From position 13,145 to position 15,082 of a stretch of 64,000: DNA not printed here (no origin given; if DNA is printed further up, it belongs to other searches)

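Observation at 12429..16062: Two-partner secretion locus with a miniature TpsA and a translationally coupled EamA transporter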

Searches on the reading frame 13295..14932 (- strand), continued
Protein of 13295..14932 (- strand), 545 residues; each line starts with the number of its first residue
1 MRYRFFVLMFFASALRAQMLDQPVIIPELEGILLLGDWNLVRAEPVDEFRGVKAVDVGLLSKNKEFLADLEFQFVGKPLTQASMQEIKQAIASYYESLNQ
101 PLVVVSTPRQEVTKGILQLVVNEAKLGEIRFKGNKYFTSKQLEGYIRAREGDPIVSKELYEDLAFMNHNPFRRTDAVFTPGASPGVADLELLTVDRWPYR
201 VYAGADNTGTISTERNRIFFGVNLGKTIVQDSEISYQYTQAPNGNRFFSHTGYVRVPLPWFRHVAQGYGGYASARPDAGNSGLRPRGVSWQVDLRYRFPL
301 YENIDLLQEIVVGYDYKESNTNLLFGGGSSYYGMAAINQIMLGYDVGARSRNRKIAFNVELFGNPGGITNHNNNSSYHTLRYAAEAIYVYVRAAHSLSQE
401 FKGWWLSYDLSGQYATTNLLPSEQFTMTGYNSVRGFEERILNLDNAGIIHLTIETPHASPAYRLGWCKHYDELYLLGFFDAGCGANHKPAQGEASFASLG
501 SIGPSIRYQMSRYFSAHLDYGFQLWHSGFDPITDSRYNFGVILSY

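Call 72: search_solved_structures(query=window:13295-14932:-, max_evalue=0.01, show_alignments=3)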
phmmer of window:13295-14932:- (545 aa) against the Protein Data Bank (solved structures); distinct sequences matched with E-value up to 0.01: 1.
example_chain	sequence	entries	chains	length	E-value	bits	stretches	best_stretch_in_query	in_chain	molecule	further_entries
6wim_A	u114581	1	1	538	7.8e-06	28.3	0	109-217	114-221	Outer membrane transporter CdiB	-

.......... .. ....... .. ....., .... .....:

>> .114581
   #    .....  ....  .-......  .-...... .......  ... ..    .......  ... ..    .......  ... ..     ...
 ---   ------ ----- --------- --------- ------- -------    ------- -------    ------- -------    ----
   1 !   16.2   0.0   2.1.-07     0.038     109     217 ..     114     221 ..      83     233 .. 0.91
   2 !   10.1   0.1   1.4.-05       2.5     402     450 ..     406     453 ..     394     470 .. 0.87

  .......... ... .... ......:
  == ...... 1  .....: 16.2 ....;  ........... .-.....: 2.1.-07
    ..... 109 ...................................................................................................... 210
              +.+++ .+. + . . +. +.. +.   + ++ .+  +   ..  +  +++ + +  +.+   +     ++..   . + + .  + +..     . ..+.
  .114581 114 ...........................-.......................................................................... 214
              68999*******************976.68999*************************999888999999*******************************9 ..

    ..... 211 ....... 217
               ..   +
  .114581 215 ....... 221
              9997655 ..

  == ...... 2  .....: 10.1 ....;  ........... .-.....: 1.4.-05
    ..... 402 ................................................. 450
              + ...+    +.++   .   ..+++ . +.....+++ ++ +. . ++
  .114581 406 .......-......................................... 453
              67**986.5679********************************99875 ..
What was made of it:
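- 13295..14932 (-): tpsB, an Omp85/TpsB transporter of 545 aa. Approximate layout: POTRA1 residues 27-123, POTRA2 124-195, barrel 196-545. L6 VRGF motif at residue ~433 and FFDAG at ~478. CdiB 6wim at 7.8e-06 (call 72).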

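Call 84: find_encoding_contigs(protein=P0182, flank=5000, max_places=2)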
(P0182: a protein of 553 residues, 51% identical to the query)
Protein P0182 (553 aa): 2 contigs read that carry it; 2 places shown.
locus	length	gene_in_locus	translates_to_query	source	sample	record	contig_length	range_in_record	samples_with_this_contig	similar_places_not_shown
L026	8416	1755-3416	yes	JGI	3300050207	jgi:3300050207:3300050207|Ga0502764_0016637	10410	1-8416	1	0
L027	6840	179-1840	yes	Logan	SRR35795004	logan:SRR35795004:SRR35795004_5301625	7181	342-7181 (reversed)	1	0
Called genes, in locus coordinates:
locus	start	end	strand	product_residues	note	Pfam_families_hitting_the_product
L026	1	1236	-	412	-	?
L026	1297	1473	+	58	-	-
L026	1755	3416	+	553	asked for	PF03865:ShlB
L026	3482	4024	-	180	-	PF03099:BPL_LplA_LipB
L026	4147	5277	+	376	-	PF01098:FTSW_RODA_SPOVE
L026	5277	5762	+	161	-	-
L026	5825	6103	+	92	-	-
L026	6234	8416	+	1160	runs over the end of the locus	PF08455:SNF2_assoc, PF00176:SNF2-rel_dom, PF00270:DEAD (weak), PF04851:ResIII, PF00271:Helicase_C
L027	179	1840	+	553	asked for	PF03865:ShlB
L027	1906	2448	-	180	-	PF03099:BPL_LplA_LipB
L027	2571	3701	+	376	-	PF01098:FTSW_RODA_SPOVE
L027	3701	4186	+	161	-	-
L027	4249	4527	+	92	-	-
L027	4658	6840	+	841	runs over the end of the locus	?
